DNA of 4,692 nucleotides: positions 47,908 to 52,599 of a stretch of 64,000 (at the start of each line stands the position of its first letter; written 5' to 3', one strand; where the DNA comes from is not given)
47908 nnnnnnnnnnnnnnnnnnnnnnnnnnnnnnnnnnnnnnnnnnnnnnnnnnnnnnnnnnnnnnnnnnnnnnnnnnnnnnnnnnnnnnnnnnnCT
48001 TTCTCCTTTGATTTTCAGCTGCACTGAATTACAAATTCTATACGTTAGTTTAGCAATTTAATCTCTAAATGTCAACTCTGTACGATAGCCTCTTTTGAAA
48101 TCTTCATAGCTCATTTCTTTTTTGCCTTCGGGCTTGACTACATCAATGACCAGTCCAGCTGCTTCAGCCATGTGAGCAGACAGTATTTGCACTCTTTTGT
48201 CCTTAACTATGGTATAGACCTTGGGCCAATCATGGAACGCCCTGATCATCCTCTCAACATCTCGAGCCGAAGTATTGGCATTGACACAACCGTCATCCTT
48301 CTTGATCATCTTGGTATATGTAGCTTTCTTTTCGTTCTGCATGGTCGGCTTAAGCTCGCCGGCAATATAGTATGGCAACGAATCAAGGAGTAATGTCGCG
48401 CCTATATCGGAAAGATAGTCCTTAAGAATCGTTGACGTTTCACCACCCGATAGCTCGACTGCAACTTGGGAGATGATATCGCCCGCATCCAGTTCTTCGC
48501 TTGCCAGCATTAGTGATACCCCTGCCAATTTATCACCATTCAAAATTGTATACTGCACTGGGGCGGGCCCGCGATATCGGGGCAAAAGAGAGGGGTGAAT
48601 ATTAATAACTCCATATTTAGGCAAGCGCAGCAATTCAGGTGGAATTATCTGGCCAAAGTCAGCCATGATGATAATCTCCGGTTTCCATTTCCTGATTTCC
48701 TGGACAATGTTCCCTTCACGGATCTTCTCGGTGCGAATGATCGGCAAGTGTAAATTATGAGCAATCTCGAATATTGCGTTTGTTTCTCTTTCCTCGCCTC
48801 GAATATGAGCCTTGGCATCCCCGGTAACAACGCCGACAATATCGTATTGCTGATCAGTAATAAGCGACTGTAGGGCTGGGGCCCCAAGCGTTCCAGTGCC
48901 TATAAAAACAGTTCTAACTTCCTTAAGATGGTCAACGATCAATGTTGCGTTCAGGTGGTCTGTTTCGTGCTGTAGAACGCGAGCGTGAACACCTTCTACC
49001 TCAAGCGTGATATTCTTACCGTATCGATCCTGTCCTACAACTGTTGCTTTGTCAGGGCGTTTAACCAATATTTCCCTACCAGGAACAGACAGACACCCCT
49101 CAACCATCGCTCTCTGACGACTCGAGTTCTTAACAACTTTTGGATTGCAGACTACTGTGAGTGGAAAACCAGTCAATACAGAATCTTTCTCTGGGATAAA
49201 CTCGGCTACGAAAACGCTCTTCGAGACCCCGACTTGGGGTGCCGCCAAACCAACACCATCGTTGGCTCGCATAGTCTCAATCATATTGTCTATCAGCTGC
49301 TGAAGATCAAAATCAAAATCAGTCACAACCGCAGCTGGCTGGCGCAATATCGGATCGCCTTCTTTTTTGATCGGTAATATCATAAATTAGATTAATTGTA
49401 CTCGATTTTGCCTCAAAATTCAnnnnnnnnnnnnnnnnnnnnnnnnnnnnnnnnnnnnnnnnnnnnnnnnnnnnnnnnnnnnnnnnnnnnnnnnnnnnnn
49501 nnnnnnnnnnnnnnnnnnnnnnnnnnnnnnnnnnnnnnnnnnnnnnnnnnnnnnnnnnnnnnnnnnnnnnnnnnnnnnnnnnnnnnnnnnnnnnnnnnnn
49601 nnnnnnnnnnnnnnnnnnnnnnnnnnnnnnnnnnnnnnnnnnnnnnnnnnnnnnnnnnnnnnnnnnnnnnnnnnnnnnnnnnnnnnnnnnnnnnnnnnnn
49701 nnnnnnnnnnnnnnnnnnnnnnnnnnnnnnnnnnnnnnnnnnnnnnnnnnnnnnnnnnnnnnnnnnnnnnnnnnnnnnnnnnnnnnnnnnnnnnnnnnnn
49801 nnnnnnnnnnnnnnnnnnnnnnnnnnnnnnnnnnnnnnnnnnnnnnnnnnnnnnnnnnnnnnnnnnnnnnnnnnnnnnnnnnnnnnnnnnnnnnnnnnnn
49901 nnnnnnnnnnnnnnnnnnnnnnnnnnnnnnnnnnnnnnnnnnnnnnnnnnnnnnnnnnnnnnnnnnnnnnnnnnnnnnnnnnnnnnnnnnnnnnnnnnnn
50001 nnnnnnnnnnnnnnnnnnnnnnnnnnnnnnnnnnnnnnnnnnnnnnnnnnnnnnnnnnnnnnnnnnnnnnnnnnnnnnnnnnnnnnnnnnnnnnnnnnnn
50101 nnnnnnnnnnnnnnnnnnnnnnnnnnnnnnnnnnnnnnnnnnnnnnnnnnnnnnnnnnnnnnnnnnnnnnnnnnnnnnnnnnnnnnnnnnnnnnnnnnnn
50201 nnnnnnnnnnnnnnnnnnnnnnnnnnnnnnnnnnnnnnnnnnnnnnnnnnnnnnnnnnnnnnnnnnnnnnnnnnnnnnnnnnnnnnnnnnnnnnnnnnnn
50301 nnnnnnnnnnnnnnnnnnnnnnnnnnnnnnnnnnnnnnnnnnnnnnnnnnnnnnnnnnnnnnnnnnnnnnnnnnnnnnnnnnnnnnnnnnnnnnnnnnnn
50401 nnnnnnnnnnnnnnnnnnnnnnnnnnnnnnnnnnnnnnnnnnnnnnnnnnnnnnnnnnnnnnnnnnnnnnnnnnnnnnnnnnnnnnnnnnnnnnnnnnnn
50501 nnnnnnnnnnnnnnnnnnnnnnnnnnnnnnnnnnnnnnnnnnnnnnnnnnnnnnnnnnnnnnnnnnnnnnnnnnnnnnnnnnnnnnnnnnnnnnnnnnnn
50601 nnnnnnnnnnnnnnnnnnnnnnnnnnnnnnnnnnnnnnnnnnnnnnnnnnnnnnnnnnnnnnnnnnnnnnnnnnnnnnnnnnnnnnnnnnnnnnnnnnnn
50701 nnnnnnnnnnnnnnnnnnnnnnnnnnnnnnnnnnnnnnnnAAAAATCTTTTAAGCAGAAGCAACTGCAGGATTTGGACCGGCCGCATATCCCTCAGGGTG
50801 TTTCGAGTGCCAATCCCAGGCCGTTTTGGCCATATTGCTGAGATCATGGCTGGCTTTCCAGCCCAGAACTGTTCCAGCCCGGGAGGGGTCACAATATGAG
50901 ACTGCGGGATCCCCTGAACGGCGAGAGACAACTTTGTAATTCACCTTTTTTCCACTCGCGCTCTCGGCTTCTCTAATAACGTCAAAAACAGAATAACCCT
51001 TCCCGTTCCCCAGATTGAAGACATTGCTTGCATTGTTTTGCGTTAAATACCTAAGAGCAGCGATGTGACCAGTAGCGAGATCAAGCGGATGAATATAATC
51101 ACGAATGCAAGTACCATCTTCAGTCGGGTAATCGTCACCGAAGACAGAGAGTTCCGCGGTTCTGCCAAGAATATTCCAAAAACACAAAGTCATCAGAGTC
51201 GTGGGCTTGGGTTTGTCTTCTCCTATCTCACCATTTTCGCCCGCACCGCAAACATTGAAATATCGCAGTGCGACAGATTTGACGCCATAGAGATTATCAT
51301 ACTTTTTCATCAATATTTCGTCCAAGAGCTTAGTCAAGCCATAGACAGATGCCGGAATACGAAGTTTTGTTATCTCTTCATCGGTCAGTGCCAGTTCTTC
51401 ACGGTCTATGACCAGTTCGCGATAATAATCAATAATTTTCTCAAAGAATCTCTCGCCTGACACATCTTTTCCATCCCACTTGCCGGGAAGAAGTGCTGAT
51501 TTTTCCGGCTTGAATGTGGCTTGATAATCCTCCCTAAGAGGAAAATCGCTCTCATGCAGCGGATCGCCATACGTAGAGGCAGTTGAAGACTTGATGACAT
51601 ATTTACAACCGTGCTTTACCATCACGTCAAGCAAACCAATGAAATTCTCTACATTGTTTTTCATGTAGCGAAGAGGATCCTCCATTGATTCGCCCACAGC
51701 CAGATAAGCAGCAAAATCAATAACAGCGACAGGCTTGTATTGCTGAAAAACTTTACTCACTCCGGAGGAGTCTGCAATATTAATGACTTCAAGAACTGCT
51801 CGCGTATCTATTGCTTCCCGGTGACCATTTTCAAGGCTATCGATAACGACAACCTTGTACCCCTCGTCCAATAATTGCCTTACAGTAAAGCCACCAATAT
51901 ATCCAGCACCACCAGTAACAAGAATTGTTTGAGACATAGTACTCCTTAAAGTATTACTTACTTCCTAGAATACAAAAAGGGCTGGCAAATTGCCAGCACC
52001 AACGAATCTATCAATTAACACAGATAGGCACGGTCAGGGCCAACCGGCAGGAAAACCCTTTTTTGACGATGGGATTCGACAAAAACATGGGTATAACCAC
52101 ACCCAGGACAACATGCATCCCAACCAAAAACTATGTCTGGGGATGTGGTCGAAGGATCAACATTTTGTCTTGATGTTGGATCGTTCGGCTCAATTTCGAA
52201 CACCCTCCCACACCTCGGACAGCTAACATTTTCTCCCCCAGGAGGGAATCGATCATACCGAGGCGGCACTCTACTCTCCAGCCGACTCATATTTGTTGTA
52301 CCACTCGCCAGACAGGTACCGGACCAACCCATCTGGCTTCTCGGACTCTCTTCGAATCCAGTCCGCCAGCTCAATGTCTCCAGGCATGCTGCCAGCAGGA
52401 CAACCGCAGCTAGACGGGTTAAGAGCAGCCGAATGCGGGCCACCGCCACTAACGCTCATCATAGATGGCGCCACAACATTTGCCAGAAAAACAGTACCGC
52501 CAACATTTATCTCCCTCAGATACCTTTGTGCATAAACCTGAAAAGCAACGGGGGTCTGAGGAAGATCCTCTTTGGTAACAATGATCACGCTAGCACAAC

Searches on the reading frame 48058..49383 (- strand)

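Call 69: search_protein_families(library=pfam, proteins=[window:48058-49383:-], max_evalue=0.001)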
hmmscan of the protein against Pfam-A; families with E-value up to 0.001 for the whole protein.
window:48058-49383:- (441 aa): 3 families
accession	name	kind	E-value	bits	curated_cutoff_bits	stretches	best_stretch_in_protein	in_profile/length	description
PF01327.26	Pep_deformylase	-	1e-47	162.1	22.8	1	3-156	2-153/156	Polypeptide deformylase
PF00551.24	Formyl_trans_N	-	3.7e-34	118.5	26.1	1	157-333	2-178/181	Formyl transferase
PF02911.23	Formyl_trans_C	-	4.1e-14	53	21.1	1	360-408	2-50/100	Formyl transferase, C-terminal domain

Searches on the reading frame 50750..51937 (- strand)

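Call 69: search_protein_families(library=pfam, proteins=[window:50750-51937:-], max_evalue=0.001)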
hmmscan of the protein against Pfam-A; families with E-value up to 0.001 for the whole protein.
window:50750-51937:- (395 aa): 8 families
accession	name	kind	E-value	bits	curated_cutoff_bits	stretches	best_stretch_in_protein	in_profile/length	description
PF01370.27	Epimerase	-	1.4e-43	149.5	20.9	2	5-131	1-130/240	NAD dependent epimerase/dehydratase family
PF16363.11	GDP_Man_Dehyd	-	6e-40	138.1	27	2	6-127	1-137/332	GDP-mannose 4,6 dehydratase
PF02719.21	Polysacc_synt_2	-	2.3e-11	43.9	20.2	1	5-119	1-128/293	Polysaccharide biosynthesis protein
PF01073.25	3Beta_HSD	-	2.1e-07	30.7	22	1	6-130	1-127/280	3-beta hydroxysteroid dehydrogenase/isomerase family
PF04321.23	RmlD_sub_bind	-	2.3e-07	30.6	27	1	4-98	2-81/287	RmlD substrate binding domain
PF07993.18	NAD_binding_4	-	6.5e-05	22.6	20.1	0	72-251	92-229/258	Male sterility protein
PF00106.31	adh_short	-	0.00024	21.1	26.6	1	3-66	1-70/195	short chain dehydrogenase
PF05368.20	NmrA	-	0.00059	19.9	27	0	1-31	1-31/298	NmrA-like family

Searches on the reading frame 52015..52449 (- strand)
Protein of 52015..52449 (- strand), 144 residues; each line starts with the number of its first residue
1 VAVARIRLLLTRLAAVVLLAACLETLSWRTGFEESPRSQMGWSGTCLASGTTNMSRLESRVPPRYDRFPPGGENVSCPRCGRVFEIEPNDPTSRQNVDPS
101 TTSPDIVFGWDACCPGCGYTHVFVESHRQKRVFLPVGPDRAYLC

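Call 69: search_protein_families(library=pfam, proteins=[window:52015-52449:-], max_evalue=0.001)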
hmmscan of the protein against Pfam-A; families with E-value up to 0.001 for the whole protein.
window:52015-52449:- (144 aa): 1 family
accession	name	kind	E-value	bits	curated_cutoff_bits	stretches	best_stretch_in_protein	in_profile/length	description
PF08271.17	Zn_Ribbon_TF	-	0.00012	21.9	29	0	70-92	15-37/43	TFIIB zinc-binding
